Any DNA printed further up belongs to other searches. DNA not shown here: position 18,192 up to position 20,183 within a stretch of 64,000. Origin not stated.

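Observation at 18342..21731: Secreted, enlarged TldD/TldE-like pair, one with and one without HExxGH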

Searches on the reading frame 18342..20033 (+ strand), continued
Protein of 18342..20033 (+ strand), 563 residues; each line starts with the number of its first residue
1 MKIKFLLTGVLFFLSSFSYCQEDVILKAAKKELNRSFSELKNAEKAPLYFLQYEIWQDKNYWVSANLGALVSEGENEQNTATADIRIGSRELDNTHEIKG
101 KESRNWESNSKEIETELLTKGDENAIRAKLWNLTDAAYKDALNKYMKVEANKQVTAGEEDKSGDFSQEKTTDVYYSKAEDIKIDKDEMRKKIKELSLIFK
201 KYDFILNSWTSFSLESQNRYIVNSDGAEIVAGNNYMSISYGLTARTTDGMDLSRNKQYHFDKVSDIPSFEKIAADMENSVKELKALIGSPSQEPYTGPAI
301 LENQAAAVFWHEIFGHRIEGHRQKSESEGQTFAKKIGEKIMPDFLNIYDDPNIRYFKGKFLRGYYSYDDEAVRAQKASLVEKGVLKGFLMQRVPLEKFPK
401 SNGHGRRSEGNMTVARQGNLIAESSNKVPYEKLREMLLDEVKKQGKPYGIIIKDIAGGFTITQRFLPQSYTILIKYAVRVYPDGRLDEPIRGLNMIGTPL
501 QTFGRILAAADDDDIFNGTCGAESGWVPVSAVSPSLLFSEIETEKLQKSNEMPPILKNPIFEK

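Call 51: predict_structure(alignment_id=A2)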
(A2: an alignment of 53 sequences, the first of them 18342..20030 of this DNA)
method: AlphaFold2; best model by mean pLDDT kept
length: 563 residues; sequences in the alignment: 53
mean_pLDDT: 90.8   pTM: 0.89
mean pLDDT of the five models: 90.8, 88.7, 88.6, 87.8, 86.8
residues with pLDDT >= 90: 434; 70-90: 84; 50-70: 33; < 50: 12
segments of 3 or more residues with pLDDT < 50: 14-19, 104-109
pLDDT, mean of each block of 10 residues (from residue 1): 55 48 89 98 97 97 97 97 96 84 49 88 95 96 91 68 88 95 96 97 95 98 98 98 92 96 96 98 95 96 98 92 71 88 98 97 97 97 96 89 94 94 98 98 98 91 79 96 96 94 97 96 90 98 86 78 69
secondary structure, 60 per line:
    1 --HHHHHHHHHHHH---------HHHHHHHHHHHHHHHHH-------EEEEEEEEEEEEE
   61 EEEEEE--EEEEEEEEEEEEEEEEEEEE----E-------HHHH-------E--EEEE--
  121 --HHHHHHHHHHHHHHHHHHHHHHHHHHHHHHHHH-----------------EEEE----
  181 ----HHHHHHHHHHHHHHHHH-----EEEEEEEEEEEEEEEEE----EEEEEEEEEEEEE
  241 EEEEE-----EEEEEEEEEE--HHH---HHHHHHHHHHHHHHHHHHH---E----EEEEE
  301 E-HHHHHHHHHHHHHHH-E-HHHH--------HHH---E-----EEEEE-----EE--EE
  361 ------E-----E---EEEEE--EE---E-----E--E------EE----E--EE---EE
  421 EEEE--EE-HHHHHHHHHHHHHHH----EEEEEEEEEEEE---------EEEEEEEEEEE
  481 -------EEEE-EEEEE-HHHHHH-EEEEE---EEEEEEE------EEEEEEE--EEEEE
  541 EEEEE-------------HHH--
elements in order: H3-14 H24-40 E48-66 E69-88 H101-104 E115-118 H123-155 E173-176 H185-201 E207-223 E228-245 E251-260 H269-287 E296-301 H303-317 H321-324 E345-349 E377-381 E419-424 H430-444 E449-460 E470-480 E488-491 E493-497 H499-504 E506-510 E514-520 E527-533 E536-545
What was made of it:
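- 18342..20033 (+): Gene A: exported TldD-like catalytic subunit (563 aa), MEROPS M103 / PmbA_TldD family. AlphaFold2 pLDDT 90.8 (call 51).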

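Call 54: search_protein_families(library=pfam, alignment_id=A4, max_evalue=0.0001)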
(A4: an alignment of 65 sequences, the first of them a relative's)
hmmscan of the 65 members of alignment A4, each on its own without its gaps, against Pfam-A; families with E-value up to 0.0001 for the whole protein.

A. member 1, L008:5120-5971:+ (284 aa): 2 families
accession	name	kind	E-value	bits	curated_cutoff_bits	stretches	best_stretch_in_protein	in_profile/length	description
PF00941.27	FAD_binding_5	-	1.5e-28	100.1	27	1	7-170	5-169/170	FAD binding domain in molybdopterin dehydrogenase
PF03450.22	CO_deh_flav_C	-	2.8e-12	47.1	25.5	1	191-279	14-102/102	CO dehydrogenase flavoprotein C-terminal domain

B. families by the number of members that match (of 65 scanned): 77 families (the first 25 are shown)
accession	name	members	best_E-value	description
PF03739.19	LptF_LptG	16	2.5e-155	Lipopolysaccharide export system permease LptF/LptG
PF03793.24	PASTA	7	5.5e-25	PASTA domain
PF13181.12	TPR_8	3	5.4e-20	Tetratricopeptide repeat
PF13432.12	TPR_16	3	1.6e-18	Tetratricopeptide repeat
PF13371.12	TPR_9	3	1.2e-14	Tetratricopeptide repeat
PF13414.12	TPR_11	3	1.2e-11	TPR repeat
PF17831.6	PDH_E1_M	2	3.6e-98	Pyruvate dehydrogenase E1 component middle domain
PF00106.31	adh_short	2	2.3e-55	short chain dehydrogenase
PF13561.12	adh_short_C2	2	3.7e-45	Enoyl-(Acyl carrier protein) reductase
PF07719.23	TPR_2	2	1.2e-25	Tetratricopeptide repeat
PF13428.12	TPR_14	2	2.4e-21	Tetratricopeptide repeat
PF14559.12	TPR_19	2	1.7e-20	Tetratricopeptide repeat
PF22613.1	Transketolase_C_1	2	6.6e-19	Transketolase-like TK C-terminal domain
PF00515.34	TPR_1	2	2.2e-18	Tetratricopeptide repeat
PF00456.26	Transketolase_N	2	1.7e-14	Transketolase, thiamine diphosphate binding domain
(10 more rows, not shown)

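Call 55: fold_search(model_id=the predicted structure, library=pdb)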
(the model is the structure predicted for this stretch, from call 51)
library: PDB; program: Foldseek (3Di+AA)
matches with E <= 10: 593; with E <= 0.001: 16
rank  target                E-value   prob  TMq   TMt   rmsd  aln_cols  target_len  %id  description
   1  5nj5_A                2.6e-32  1.00  0.66  0.76   6.1       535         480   16  E. coli Microcin-processing metalloprotease TldD/E with phosphate bound (released 2017-10-04)
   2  5nj5_C                2.7e-32  1.00  0.66  0.77   5.7       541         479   15  E. coli Microcin-processing metalloprotease TldD/E with phosphate bound (released 2017-10-04)
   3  5njf_A                5.3e-32  1.00  0.66  0.77   5.7       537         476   15  E. coli Microcin-processing metalloprotease TldD/E (TldD H262A mutant) with pentapeptide bound (released 2017-10-04)
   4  5njf_C                1.2e-31  1.00  0.66  0.77   6.0       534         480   15  E. coli Microcin-processing metalloprotease TldD/E (TldD H262A mutant) with pentapeptide bound (released 2017-10-04)
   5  5njc_A                2.1e-31  1.00  0.67  0.77   5.9       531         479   16  E. coli Microcin-processing metalloprotease TldD/E (TldD E263A mutant) with hexapeptide bound (released 2017-10-04)
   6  5njc_C                7.6e-31  1.00  0.66  0.76   6.1       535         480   16  E. coli Microcin-processing metalloprotease TldD/E (TldD E263A mutant) with hexapeptide bound (released 2017-10-04)
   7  6j6a_A                1.1e-27  1.00  0.59  0.73   6.1       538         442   13  Crystal structure of TldE from Thermococcus kodakarensis (released 2020-01-15)
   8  1vl4_A                4.6e-27  1.00  0.58  0.75   6.3       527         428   16  CRYSTAL STRUCTURE OF A PUTATIVE MODULATOR OF A DNA GYRASE (TM0727) FROM THERMOTOGA MARITIMA MSB8 AT 1.95 A RESOLUTION (released 2004-09-21)
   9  5njb_B                5.0e-26  1.00  0.63  0.78   5.2       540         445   14  E. coli Microcin-processing metalloprotease TldD/E with actinonin bound (released 2017-10-04)
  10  5nj5_B                1.3e-25  1.00  0.62  0.77   5.2       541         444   14  E. coli Microcin-processing metalloprotease TldD/E with phosphate bound (released 2017-10-04)
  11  3qtd_A                1.4e-25  1.00  0.60  0.75   5.9       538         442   13  Crystal structure of putative modulator of gyrase (PmbA) from Pseudomonas aeruginosa PAO1 (released 2011-03-30)
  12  5nj9_D                1.6e-25  1.00  0.63  0.79   5.2       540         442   14  E. coli Microcin-processing metalloprotease TldD/E with DRVY angiotensin fragment bound (released 2017-10-04)
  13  5nj9_B                1.7e-25  1.00  0.63  0.78   5.1       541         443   14  E. coli Microcin-processing metalloprotease TldD/E with DRVY angiotensin fragment bound (released 2017-10-04)
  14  3qtd_B                2.8e-25  1.00  0.58  0.73   6.2       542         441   13  Crystal structure of putative modulator of gyrase (PmbA) from Pseudomonas aeruginosa PAO1 (released 2011-03-30)
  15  1vpb                  3.3e-25  1.00  0.59  0.74   6.6       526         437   13  CRYSTAL STRUCTURE OF A PUTATIVE MODULATOR OF DNA GYRASE (BT3649) FROM BACTEROIDES THETAIOTAOMICRON VPI-5482 AT 1.75 A RE (released 2004-11-09)
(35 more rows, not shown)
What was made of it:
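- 18342..20033 (+): Best PDB fold match is E. coli TldD 5nj5_A, E 2.6e-32, TM 0.76 (call 55).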

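Call 59: search_protein_families(library=pfam, alignment_id=A5, max_evalue=0.0001)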
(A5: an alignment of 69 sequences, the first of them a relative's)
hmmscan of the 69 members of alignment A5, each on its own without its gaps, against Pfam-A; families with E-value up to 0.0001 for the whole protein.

A. member 1, L008:770-1618:+ (283 aa): 2 families
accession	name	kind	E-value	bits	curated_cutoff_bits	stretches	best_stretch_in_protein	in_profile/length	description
PF00941.27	FAD_binding_5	-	4e-40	137.9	27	1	7-172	6-169/170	FAD binding domain in molybdopterin dehydrogenase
PF03450.22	CO_deh_flav_C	-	7.6e-19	68.2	25.5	1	180-278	3-101/102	CO dehydrogenase flavoprotein C-terminal domain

B. families by the number of members that match (of 69 scanned): 105 families (the first 25 are shown)
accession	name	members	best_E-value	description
PF00551.24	Formyl_trans_N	5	2.6e-42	Formyl transferase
PF02911.23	Formyl_trans_C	5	1.5e-23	Formyl transferase, C-terminal domain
PF00196.25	GerE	5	3.6e-19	Bacterial regulatory proteins, luxR family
PF00072.30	Response_reg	3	1.2e-08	Response regulator receiver domain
PF13384.12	HTH_23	3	8.1e-06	Homeodomain-like domain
PF00501.34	AMP-binding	2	6.3e-87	AMP-binding enzyme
PF00483.29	NTP_transferase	2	5e-63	Nucleotidyl transferase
PF03741.22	TerC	2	4.5e-52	Integral membrane protein TerC family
PF12804.13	NTP_transf_3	2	9.1e-37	MobA-like NTP transferase domain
PF13193.12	AMP-binding_C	2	3e-31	AMP-binding enzyme C-terminal domain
PF16177.11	ACAS_N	2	7.2e-22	Acetyl-coenzyme A synthetase N-terminus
PF00515.34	TPR_1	2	5.7e-18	Tetratricopeptide repeat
PF07719.23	TPR_2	2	4.6e-17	Tetratricopeptide repeat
PF13424.12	TPR_12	2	2.3e-15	Tetratricopeptide repeat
PF13414.12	TPR_11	2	8.4e-15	TPR repeat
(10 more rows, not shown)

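Call 70: find_homologous_proteins(query=L080:3537-5303:+, max_evalue=1e-20)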
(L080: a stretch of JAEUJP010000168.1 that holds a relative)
Query L080:3537-5303:+ (589 aa): 7656 proteins with E <= 1e-20 among 8000 candidates; the best 120 are listed.
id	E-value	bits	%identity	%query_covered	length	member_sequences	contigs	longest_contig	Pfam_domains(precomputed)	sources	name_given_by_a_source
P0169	0.0e+0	1227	93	100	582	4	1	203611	PF19289.5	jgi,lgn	-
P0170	0.0e+0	1171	88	100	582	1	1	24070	PF19289.5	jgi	jgi:predicted Zn-dependent protease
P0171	0.0e+0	1151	86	100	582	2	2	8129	PF19289.5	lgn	-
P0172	0.0e+0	1151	86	100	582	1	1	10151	PF19289.5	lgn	-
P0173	0.0e+0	1146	85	100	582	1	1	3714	PF19289.5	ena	-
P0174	0.0e+0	1143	86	100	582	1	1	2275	PF19289.5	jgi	jgi:TldD protein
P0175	0.0e+0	1140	86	100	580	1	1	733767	PF19289.5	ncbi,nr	ncbi:MAG: peptidase U62 [Archangiaceae bacterium]|nr:peptidase U62 [Archangiaceae bacterium]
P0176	0.0e+0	1123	88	92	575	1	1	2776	PF19289.5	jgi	jgi:TldD protein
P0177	0.0e+0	1057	80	99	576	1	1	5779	PF19289.5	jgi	jgi:predicted Zn-dependent protease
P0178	0.0e+0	1053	80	97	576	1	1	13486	PF19289.5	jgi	jgi:predicted Zn-dependent protease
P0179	0.0e+0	1042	83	92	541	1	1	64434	PF19289.5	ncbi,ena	-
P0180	0.0e+0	1034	78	99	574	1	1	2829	PF19289.5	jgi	jgi:predicted Zn-dependent protease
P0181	0.0e+0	1026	80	94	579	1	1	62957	PF19289.5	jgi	jgi:TldD protein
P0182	2.8e-297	1005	80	92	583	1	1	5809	PF19289.5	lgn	-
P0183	9.4e-289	977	78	93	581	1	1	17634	PF19289.5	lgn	-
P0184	1.4e-286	970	76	92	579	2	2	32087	PF19289.5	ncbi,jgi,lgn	-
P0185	5.1e-286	968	76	92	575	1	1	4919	PF19289.5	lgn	-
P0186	8.0e-284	961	76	91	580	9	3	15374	PF19289.5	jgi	jgi:predicted Zn-dependent protease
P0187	3.4e-283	958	76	91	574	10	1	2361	PF19289.5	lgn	-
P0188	1.9e-282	956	76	92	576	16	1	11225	PF19289.5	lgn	-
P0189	2.6e-282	956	76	92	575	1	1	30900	PF19289.5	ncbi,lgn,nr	ncbi:MAG: metallopeptidase TldD-related protein [Myxococcales bacterium]|nr:metallopeptidase TldD-re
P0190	7.1e-282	954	70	97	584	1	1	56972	PF19289.5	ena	-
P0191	1.3e-281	953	75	92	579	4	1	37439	PF19289.5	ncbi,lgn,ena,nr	ncbi:MAG: metallopeptidase TldD-related protein [Myxococcaceae bacterium]|nr:metallopeptidase TldD-r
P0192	1.5e-281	953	76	92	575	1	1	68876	PF19289.5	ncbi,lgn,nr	ncbi:MAG: metallopeptidase TldD-related protein [Myxococcales bacterium]|nr:metallopeptidase TldD-re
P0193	2.6e-281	952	75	94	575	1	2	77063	PF19289.5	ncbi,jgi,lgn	-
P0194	6.0e-281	951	76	94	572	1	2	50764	PF19289.5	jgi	jgi:TldD protein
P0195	7.4e-281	951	76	92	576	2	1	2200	PF19289.5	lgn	-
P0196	2.0e-280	949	75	93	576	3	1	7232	PF19289.5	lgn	-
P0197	8.2e-280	947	75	94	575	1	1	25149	PF19289.5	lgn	-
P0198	8.7e-280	947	75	94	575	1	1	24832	PF19289.5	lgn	-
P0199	1.0e-279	947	75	94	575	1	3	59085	PF19289.5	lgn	-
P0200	1.7e-279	946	76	93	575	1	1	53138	PF19289.5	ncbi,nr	ncbi:MAG: metallopeptidase TldD-related protein [Myxococcales bacterium]|nr:metallopeptidase TldD-re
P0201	2.2e-279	946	75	94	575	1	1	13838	PF19289.5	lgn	-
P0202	3.1e-279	945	75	91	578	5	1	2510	PF19289.5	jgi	jgi:predicted Zn-dependent protease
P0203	5.7e-279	945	75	94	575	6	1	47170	PF19289.5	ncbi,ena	-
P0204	8.5e-279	944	75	94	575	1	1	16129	PF19289.5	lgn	-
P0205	1.7e-277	940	74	92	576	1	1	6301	PF19289.5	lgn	-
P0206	3.9e-277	938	74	94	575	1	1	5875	PF19289.5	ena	-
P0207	5.2e-277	938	74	94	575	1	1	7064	PF19289.5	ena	-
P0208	2.0e-276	936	74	92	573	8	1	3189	PF19289.5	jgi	jgi:predicted Zn-dependent protease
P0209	9.0e-276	934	74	93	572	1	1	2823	PF19289.5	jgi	jgi:predicted Zn-dependent protease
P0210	1.7e-275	933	74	92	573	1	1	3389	PF19289.5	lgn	-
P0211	2.5e-273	926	74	92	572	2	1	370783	PF19289.5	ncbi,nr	ncbi:MAG: metallopeptidase TldD-related protein [Archangium sp.]|nr:metallopeptidase TldD-related pr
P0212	1.1e-272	924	73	92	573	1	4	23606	PF19289.5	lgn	-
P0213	8.4e-272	921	74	93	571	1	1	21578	PF19289.5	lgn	-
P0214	6.7e-266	901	72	93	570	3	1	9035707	PF19289.5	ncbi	ncbi:MAG: metallopeptidase TldD-related protein [Myxococcaceae bacterium]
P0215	4.0e-261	886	69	98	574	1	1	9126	PF19289.5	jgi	jgi:predicted Zn-dependent protease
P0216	6.2e-256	868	68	91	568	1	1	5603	PF19289.5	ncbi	-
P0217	2.6e-255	866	65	97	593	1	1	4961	PF19289.5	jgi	jgi:predicted Zn-dependent protease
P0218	2.1e-242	824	65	93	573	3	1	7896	PF19289.5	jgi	-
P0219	6.4e-239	812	65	92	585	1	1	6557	PF19289.5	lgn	-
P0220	2.2e-237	807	65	92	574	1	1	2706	PF19289.5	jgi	jgi:TldD protein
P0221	8.6e-237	805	64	93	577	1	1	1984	PF19289.5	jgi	jgi:TldD protein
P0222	6.4e-231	786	62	99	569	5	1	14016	PF19289.5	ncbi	-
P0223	3.4e-230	783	62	94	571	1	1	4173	PF19289.5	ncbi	-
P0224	8.9e-230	782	89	65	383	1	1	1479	PF19289.5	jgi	jgi:predicted Zn-dependent protease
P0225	1.4e-229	781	61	98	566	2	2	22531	PF19289.5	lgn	-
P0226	1.7e-229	781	61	95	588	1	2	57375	PF19289.5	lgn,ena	-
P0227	1.1e-228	778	63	93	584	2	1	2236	PF19289.5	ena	-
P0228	1.2e-228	778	64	92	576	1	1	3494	PF19289.5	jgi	jgi:predicted Zn-dependent protease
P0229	7.1e-227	773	62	94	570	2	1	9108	PF19289.5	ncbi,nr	ncbi:MAG: TldD/PmbA family protein [Archangium sp.]|nr:TldD/PmbA family protein [Archangium sp.]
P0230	3.1e-225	767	62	92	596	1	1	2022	PF19289.5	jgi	jgi:TldD protein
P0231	4.2e-225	767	62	93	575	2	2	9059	PF19289.5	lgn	-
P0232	9.1e-224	762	62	96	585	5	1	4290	PF19289.5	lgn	-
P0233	2.4e-223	761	63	92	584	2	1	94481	PF19289.5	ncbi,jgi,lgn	ncbi:MAG TPA: metallopeptidase TldD-related protein [Myxococcales bacterium]|jgi:predicted Zn-depend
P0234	5.7e-223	760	60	96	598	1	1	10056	PF19289.5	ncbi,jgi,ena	jgi:predicted Zn-dependent protease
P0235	1.1e-222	759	62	94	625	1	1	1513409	PF19289.5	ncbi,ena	-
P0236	2.9e-222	757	62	92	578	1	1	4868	PF19289.5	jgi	jgi:TldD protein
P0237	2.9e-222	757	62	91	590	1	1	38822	PF19289.5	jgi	jgi:predicted Zn-dependent protease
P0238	8.1e-222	756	60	100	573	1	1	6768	PF19289.5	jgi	jgi:TldD protein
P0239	8.9e-222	756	62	93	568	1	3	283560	PF19289.5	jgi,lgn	jgi:TldD protein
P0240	1.1e-221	755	62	92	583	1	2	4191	PF19289.5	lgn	-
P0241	3.5e-220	750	61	93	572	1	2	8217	PF19289.5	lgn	-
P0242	3.7e-220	750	62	93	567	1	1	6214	PF19289.5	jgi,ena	-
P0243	4.0e-220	750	59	98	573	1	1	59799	PF19289.5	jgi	jgi:TldD protein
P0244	4.2e-220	750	62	89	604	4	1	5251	PF19289.5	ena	-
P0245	6.1e-220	750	61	91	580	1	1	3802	PF19289.5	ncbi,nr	ncbi:MAG: peptidase U62 [Deltaproteobacteria bacterium]|nr:peptidase U62 [Deltaproteobacteria bacter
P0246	3.1e-219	747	60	92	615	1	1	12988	PF19289.5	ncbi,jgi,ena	jgi:predicted Zn-dependent protease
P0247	5.2e-219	747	60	92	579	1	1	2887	PF19289.5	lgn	-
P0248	1.2e-218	745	62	91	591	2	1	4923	PF19289.5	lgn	-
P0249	1.3e-218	745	60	96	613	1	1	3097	PF19289.5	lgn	-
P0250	1.3e-218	745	61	97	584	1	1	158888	PF19289.5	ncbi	-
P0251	1.9e-218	745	61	92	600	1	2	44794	PF19289.5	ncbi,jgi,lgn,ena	jgi:predicted Zn-dependent protease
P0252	3.7e-218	744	61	91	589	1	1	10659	PF19289.5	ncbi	-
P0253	7.6e-218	743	61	91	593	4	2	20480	PF19289.5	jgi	jgi:TldD protein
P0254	1.3e-217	742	61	91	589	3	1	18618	PF19289.5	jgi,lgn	jgi:predicted Zn-dependent protease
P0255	1.2e-216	739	60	92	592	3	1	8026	PF19289.5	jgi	-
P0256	3.0e-216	737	59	94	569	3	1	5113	PF19289.5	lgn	-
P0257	3.9e-216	737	59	96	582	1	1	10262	PF19289.5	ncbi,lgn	-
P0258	1.3e-215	735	62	93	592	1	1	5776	PF19289.5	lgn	-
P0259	1.8e-215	735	62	91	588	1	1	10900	PF19289.5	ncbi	-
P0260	3.2e-215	734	61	92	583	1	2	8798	PF19289.5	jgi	jgi:predicted Zn-dependent protease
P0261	5.6e-215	733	60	93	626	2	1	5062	PF19289.5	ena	-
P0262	1.2e-214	732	59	93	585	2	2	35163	PF19289.5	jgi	jgi:predicted Zn-dependent protease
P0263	1.5e-213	728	60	91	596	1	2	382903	PF19289.5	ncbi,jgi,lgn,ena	jgi:predicted Zn-dependent protease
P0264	2.4e-213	728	59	96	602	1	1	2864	PF19289.5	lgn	-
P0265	2.1e-212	725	59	98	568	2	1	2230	PF19289.5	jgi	jgi:TldD protein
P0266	7.8e-212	723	60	91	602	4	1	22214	PF19289.5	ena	-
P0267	1.4e-211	722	59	94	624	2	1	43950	PF19289.5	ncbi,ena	-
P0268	1.3e-210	719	59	91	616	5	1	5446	PF19289.5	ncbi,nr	ncbi:MAG TPA: metallopeptidase TldD-related protein [Myxococcales bacterium]|nr:metallopeptidase Tld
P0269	2.5e-210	718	59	93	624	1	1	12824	PF19289.5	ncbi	-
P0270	8.6e-210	716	60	92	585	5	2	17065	PF19289.5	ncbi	-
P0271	2.4e-209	715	56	96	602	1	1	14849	PF19289.5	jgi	jgi:predicted Zn-dependent protease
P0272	4.4e-209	714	58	93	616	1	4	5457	PF19289.5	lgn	-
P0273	8.7e-209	713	59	91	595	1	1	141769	PF19289.5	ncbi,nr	ncbi:MAG: peptidase U62 [Deltaproteobacteria bacterium]|nr:peptidase U62 [Deltaproteobacteria bacter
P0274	7.4e-208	710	58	93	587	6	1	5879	PF19289.5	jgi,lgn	jgi:predicted Zn-dependent protease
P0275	8.1e-208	710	58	96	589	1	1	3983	PF19289.5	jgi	-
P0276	4.2e-207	707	56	99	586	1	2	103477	PF19289.5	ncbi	-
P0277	1.1e-206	706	57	97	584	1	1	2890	PF19289.5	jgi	jgi:TldD protein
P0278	2.1e-206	705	58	93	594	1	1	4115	PF19289.5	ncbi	-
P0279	5.8e-206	703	76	66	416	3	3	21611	PF19289.5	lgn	-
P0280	2.7e-205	701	59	93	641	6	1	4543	PF19289.5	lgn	-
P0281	3.4e-204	698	58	94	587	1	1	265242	PF19289.5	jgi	jgi:TldD protein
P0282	8.5e-203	693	56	94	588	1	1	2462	PF19289.5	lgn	-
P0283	6.1e-202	690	59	88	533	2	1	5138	PF19289.5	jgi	jgi:predicted Zn-dependent protease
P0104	2.2e-197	675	-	-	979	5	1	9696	PF19289.5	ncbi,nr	ncbi:MAG: hypothetical protein FJY74_08705, partial [Candidatus Eisenbacteria bacterium]|nr:hypothet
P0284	9.0e-194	663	58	87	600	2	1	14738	PF19289.5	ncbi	ncbi:MAG TPA: metallopeptidase TldD-related protein [Myxococcaceae bacterium]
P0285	4.4e-186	638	-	-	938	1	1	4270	PF19289.5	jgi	jgi:predicted Zn-dependent protease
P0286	6.5e-185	634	54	94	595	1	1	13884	PF19289.5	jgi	jgi:predicted Zn-dependent protease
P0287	3.9e-184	631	79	59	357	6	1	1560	PF19289.5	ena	-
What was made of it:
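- Tried and rejected: A homolog search with the Myxococcaceae member returned only MAG proteins (call 70).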
